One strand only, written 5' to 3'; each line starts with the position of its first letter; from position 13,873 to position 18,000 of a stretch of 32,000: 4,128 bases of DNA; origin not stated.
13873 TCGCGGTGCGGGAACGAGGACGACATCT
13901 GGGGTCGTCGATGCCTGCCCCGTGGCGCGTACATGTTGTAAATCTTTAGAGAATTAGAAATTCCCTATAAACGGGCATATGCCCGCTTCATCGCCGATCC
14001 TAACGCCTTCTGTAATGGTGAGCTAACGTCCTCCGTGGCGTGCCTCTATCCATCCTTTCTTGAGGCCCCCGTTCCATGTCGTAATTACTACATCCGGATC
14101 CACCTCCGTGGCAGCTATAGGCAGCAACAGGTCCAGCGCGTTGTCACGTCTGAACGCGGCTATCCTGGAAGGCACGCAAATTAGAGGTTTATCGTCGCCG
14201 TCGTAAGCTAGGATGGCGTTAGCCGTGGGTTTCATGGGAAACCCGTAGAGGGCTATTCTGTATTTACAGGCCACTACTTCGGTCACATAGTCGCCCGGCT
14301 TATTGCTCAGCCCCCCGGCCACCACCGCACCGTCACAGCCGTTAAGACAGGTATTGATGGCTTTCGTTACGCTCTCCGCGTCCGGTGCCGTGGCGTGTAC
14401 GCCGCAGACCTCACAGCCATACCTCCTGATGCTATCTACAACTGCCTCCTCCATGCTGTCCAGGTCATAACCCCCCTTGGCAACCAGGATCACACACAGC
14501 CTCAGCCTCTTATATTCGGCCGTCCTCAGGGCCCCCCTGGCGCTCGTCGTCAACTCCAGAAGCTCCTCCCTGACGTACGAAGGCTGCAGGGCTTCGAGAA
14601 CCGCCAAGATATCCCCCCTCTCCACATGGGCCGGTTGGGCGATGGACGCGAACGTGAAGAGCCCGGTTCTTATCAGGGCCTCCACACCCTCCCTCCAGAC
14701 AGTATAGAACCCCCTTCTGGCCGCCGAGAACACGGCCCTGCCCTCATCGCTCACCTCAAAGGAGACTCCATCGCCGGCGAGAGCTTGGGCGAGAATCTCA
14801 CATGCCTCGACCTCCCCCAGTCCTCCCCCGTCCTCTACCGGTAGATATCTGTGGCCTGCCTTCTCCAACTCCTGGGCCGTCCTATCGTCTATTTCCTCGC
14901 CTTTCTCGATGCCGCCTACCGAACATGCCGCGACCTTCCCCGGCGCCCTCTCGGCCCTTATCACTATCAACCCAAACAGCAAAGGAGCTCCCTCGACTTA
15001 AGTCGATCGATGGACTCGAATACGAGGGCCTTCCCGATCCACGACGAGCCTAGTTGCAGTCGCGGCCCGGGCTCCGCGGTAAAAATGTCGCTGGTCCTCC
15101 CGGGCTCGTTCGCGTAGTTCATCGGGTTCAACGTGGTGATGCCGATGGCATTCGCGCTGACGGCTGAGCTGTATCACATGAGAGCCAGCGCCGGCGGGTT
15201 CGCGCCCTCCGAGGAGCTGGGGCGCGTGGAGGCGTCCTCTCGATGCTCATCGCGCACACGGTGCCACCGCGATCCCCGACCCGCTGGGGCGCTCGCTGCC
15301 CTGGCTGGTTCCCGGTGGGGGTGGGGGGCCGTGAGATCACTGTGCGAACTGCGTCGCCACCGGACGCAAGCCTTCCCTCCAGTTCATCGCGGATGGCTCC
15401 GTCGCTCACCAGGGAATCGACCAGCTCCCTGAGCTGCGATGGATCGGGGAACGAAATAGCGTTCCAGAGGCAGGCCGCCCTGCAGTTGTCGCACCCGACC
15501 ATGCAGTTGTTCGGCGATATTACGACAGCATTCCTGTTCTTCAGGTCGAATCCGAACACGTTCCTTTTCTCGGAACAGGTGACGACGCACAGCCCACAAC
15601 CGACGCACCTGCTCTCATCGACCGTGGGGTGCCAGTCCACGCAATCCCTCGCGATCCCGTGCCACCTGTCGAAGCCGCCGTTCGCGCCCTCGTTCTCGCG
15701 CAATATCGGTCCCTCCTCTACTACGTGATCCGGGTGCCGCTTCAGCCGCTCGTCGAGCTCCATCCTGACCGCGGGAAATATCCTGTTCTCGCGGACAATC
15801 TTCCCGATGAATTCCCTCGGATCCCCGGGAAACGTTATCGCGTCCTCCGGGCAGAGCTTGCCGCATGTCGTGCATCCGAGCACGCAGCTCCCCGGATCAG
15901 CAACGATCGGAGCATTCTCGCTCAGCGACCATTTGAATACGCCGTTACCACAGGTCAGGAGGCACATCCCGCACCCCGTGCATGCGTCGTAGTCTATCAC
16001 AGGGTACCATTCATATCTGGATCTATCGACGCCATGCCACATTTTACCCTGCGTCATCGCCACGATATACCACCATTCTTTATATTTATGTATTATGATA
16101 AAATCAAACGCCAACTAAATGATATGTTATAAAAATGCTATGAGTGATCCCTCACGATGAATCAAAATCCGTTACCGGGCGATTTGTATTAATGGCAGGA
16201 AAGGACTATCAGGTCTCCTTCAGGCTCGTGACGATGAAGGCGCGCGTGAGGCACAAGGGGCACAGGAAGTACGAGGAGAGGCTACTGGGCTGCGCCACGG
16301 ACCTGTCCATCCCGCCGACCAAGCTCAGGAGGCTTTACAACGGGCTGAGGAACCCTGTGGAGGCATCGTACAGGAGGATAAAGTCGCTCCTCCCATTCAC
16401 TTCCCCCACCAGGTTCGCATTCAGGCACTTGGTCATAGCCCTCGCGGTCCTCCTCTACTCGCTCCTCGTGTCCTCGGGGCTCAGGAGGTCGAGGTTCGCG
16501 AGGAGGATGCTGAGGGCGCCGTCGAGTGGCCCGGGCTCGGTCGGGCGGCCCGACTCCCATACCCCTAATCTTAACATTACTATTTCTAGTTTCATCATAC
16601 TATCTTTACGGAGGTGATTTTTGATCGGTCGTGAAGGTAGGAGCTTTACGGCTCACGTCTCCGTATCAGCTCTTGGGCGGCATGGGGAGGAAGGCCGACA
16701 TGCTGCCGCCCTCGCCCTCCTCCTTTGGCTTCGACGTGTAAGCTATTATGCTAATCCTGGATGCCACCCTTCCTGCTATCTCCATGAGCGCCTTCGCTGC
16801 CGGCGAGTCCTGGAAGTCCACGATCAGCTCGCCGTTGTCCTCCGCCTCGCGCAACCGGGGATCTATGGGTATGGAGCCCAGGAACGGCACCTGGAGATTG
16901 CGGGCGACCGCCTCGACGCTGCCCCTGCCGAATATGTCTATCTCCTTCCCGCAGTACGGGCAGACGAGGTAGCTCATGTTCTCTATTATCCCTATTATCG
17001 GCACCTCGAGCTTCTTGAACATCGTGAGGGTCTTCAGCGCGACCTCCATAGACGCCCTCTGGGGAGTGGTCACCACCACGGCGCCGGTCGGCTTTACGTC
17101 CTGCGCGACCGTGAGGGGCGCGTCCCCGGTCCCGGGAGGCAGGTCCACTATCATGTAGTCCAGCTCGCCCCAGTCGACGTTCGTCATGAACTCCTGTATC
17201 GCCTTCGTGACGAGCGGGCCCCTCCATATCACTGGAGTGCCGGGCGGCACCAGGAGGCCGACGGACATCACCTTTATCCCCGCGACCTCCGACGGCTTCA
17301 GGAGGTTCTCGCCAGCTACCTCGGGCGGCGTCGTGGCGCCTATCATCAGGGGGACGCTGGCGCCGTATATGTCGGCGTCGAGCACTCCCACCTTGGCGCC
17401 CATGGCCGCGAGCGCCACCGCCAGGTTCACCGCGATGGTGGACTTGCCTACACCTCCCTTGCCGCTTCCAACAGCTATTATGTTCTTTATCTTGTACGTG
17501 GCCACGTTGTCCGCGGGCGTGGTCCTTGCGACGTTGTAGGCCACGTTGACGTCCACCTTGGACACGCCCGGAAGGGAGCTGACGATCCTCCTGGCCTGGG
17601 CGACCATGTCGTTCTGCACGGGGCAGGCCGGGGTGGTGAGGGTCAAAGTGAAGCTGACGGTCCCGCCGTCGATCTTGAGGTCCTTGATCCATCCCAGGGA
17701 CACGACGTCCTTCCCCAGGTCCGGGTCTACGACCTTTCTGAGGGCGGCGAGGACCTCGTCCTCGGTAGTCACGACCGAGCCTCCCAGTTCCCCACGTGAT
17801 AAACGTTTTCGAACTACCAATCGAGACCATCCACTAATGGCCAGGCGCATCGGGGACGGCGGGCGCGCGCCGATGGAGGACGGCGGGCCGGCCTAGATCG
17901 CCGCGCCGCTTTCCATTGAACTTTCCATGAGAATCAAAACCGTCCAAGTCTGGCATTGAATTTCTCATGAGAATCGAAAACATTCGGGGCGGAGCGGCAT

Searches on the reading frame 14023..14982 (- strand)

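Call 55: search_protein_families(library=pfam, proteins=[window:14023-14982:-], max_evalue=0.001)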
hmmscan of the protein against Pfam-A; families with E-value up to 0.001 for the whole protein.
window:14023-14982:- (319 aa): 1 family
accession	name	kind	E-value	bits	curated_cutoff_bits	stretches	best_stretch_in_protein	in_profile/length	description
PF00994.29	MoCF_biosynth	-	4.2e-05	23.7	26.6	1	175-277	16-130/144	Probable molybdopterin binding domain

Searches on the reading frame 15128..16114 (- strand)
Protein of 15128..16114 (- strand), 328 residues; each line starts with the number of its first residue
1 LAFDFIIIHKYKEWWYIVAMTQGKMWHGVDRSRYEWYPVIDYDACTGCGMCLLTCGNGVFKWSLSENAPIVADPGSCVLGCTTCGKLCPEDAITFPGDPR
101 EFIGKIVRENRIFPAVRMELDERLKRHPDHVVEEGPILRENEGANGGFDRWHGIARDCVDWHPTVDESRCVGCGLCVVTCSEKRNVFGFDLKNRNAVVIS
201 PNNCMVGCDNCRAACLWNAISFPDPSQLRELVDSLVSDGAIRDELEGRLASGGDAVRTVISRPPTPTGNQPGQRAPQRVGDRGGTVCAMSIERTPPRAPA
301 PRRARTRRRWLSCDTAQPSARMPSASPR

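Call 55: search_protein_families(library=pfam, proteins=[window:15128-16114:-], max_evalue=0.001)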
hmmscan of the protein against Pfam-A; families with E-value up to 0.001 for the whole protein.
window:15128-16114:- (328 aa): 7 families
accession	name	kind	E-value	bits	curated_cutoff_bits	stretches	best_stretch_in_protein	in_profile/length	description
PF12797.12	Fer4_2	-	2.1e-13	49.7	24.5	2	161-181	1-21/22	4Fe-4S binding domain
PF12838.12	Fer4_7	-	2.4e-12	47.5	27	2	169-219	1-52/52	4Fe-4S dicluster domain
PF14697.11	Fer4_21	-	7.5e-12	45.6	35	2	39-94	2-58/59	4Fe-4S dicluster domain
PF12837.12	Fer4_6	-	2.2e-11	43.6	25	2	162-182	1-21/24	4Fe-4S binding domain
PF00037.32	Fer4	-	8.9e-10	38.4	21.1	2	163-180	1-18/24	4Fe-4S binding domain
PF13237.11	Fer4_10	-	3.2e-08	33.8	25.5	0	70-180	2-52/53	4Fe-4S dicluster domain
PF13187.11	Fer4_9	-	3.5e-07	30.6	27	1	44-93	1-52/52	4Fe-4S dicluster domain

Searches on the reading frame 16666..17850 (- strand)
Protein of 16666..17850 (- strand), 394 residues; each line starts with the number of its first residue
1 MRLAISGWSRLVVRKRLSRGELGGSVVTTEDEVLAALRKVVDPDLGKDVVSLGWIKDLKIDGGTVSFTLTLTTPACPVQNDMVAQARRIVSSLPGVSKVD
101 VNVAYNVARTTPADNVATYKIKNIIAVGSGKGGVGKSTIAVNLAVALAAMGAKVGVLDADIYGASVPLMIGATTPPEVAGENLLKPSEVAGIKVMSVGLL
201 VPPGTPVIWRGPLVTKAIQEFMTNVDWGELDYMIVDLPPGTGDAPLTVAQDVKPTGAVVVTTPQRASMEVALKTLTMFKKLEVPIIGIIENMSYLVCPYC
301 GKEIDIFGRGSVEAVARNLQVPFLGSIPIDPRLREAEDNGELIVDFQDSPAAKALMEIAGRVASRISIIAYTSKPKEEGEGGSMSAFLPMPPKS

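Call 55: search_protein_families(library=pfam, proteins=[window:16666-17850:-], max_evalue=0.001)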
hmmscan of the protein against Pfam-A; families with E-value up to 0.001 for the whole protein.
window:16666-17850:- (394 aa): 8 families
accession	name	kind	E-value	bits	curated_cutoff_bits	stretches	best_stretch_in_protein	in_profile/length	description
PF10609.15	ParA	-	1.3e-97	326.5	27.1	1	120-362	1-245/246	NUBPL iron-transfer P-loop NTPase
PF01883.24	FeS_assembly_P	-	5.7e-24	84.6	23.5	1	30-101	1-73/73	Iron-sulfur cluster assembly protein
PF01656.29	CbiA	-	2.8e-13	50.4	25.4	1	125-342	1-124/125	CobQ/CobB/MinD/ParA nucleotide binding domain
PF13614.12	AAA_31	-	1.2e-09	38.8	27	1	123-161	2-40/177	AAA domain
PF00142.24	Fer4_NifH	-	2.1e-09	37.7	25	1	129-174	6-51/271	4Fe-4S iron sulfur cluster binding proteins, NifH/frxC family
PF09140.17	MipZ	-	1.3e-08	34.9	20.7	1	124-164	2-42/262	ATPase MipZ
PF02374.21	ArsA_ATPase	-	0.00023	20.9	24.3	1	129-160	7-38/305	Anion-transporting ATPase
PF13500.12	AAA_26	-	0.00032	21.1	27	0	258-335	132-196/198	AAA domain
